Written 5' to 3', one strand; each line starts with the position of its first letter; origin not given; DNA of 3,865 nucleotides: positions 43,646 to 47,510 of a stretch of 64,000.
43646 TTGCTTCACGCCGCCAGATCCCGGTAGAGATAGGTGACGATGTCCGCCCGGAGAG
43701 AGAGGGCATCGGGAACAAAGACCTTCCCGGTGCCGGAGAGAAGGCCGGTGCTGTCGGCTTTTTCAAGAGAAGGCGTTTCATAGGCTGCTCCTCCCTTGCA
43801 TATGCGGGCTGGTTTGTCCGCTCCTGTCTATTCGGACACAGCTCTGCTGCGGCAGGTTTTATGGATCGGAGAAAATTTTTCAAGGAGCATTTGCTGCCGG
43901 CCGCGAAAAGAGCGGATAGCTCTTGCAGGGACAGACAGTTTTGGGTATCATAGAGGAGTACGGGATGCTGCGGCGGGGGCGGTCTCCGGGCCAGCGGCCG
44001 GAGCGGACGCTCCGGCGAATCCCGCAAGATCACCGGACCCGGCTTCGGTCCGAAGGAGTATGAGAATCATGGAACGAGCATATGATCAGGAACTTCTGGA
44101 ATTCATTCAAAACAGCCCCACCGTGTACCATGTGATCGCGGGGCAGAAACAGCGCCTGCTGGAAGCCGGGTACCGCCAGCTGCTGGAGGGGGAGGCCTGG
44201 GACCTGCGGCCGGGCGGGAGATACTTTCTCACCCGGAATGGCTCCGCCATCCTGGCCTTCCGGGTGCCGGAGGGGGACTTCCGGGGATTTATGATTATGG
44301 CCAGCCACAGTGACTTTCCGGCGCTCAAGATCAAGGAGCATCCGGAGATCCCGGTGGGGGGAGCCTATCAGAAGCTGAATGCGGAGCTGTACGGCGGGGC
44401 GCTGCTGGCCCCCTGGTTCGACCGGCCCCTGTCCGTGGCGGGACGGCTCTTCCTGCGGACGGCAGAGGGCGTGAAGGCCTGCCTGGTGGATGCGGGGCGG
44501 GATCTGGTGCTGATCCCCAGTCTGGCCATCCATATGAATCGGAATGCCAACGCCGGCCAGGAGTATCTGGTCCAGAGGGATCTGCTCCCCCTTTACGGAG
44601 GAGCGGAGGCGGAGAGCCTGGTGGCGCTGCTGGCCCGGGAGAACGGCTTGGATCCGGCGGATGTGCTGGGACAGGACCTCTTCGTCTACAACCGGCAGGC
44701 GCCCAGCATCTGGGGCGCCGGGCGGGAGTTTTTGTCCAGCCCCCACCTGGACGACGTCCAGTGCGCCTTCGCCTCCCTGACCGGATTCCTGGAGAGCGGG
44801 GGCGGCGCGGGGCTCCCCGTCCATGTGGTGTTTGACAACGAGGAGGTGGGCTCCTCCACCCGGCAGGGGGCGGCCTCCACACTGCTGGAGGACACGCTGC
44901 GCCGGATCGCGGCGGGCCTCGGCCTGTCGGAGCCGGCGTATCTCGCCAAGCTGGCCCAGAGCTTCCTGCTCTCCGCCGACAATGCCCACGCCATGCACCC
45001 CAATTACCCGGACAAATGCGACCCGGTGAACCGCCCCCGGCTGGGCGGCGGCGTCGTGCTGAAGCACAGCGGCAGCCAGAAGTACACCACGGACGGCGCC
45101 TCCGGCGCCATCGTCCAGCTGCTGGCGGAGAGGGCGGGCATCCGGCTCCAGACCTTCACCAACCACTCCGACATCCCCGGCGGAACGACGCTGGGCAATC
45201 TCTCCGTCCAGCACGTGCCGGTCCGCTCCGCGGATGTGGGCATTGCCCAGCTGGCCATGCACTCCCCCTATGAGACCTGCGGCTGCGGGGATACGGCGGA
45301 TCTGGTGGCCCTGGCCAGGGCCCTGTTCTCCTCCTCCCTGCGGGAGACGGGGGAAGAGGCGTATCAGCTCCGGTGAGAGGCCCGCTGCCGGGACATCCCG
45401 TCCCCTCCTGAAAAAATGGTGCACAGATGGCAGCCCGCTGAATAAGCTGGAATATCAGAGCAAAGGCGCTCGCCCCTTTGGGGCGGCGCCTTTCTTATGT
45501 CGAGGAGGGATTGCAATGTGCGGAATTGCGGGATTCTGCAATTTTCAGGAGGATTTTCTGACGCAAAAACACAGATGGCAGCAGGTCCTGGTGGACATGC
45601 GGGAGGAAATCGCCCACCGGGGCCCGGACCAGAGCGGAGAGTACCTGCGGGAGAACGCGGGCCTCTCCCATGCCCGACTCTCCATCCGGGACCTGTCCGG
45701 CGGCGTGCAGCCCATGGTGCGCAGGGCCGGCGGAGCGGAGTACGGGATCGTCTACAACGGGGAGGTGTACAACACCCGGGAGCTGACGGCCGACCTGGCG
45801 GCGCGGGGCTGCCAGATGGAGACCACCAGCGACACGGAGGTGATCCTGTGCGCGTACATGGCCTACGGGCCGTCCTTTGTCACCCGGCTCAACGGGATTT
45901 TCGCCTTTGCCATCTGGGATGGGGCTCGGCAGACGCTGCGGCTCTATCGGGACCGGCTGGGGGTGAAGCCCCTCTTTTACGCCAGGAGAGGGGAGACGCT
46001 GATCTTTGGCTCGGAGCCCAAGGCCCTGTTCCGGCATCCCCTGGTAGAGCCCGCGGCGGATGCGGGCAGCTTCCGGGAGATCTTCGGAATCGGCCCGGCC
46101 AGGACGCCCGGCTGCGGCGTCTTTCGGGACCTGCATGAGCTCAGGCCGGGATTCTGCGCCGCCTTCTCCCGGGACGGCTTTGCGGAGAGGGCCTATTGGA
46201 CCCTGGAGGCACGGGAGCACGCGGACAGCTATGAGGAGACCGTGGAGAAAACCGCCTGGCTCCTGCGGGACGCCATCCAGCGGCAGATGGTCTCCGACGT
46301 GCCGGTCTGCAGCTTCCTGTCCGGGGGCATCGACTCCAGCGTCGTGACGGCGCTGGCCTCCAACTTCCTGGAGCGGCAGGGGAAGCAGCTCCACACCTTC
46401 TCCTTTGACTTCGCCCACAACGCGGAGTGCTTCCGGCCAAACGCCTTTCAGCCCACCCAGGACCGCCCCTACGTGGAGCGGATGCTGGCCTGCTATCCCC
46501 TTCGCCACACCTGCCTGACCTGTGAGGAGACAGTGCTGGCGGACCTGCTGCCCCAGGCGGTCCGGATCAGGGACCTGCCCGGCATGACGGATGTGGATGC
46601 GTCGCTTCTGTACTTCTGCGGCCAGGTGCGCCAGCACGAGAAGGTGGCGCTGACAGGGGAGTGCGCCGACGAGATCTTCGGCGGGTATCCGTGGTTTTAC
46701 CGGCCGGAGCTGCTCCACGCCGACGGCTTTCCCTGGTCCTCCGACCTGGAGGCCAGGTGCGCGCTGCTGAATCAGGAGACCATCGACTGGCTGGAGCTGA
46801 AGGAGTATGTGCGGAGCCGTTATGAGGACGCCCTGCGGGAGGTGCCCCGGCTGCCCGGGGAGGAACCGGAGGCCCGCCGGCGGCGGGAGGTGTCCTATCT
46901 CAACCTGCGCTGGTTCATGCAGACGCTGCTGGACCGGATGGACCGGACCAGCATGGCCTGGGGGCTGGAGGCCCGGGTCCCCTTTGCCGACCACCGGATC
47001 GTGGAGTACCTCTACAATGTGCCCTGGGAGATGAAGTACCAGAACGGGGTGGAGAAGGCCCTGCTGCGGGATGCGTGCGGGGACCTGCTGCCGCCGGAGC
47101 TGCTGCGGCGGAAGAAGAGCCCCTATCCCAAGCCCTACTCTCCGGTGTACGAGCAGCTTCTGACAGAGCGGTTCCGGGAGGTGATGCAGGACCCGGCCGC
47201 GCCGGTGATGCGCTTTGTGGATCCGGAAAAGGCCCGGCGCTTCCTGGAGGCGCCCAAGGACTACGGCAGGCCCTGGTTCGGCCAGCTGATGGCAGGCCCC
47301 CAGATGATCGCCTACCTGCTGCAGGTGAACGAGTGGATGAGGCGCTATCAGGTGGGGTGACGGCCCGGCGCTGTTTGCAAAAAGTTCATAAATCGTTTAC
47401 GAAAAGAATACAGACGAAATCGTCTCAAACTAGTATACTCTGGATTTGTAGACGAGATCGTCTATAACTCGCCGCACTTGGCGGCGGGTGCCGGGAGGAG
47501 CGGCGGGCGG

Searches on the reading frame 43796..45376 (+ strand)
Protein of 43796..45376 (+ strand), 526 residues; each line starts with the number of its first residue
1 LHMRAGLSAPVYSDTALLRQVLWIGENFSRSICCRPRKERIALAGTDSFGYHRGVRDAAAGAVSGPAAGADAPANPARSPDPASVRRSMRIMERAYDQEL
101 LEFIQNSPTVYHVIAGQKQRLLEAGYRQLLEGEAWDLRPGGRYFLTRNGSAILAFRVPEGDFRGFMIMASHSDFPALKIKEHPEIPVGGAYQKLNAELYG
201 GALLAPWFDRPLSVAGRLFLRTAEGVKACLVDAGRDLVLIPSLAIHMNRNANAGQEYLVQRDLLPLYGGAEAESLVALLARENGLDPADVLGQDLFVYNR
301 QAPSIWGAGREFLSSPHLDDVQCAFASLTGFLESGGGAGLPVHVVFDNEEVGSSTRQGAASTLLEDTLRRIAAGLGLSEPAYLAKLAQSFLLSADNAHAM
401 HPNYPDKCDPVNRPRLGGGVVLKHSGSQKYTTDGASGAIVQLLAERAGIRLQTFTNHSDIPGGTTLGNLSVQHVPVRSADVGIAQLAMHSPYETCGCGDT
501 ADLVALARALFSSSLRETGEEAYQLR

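Call 69: search_protein_families(library=pfam, max_evalue=0.00001, proteins=[window:43796-45376:+])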
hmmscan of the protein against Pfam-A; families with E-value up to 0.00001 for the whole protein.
window:43796-45376:+ (526 aa): 1 family
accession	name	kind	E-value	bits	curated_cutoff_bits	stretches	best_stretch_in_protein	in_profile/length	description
PF02127.20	Peptidase_M18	-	3e-103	346.4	24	1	103-511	1-432/432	Aminopeptidase I zinc metalloprotease (M18)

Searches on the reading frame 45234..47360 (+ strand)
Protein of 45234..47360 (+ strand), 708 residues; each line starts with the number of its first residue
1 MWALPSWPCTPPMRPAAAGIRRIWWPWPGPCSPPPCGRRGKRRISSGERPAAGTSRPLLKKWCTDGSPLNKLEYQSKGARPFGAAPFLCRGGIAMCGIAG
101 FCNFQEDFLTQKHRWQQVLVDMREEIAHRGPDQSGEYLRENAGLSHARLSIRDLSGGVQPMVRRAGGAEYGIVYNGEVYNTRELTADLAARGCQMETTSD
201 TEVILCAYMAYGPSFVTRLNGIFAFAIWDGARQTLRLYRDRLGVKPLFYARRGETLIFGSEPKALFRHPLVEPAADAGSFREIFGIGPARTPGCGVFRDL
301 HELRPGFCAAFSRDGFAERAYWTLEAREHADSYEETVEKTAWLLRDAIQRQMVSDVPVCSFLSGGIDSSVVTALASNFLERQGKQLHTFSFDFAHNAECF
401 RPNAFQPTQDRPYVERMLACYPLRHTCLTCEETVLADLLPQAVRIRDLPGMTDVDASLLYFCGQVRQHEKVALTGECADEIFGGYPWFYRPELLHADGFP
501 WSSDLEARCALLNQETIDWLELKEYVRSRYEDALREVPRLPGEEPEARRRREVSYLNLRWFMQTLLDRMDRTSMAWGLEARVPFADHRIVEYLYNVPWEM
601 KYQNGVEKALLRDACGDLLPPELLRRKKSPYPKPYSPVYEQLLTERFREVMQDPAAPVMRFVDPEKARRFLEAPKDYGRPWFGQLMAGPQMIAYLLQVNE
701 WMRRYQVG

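Call 69: search_protein_families(library=pfam, max_evalue=0.00001, proteins=[window:45234-47360:+])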
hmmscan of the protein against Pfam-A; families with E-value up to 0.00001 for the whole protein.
window:45234-47360:+ (708 aa): 3 families
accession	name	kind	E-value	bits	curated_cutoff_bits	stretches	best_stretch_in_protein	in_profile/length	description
PF00733.27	Asn_synthase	-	1.8e-91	307.9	21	1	343-703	5-354/354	Asparagine synthase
PF13537.11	GATase_7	-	3.2e-41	140.6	25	1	146-266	1-122/123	Glutamine amidotransferase domain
PF13522.11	GATase_6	-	1.5e-36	125.7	27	1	131-261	1-130/130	Glutamine amidotransferase domain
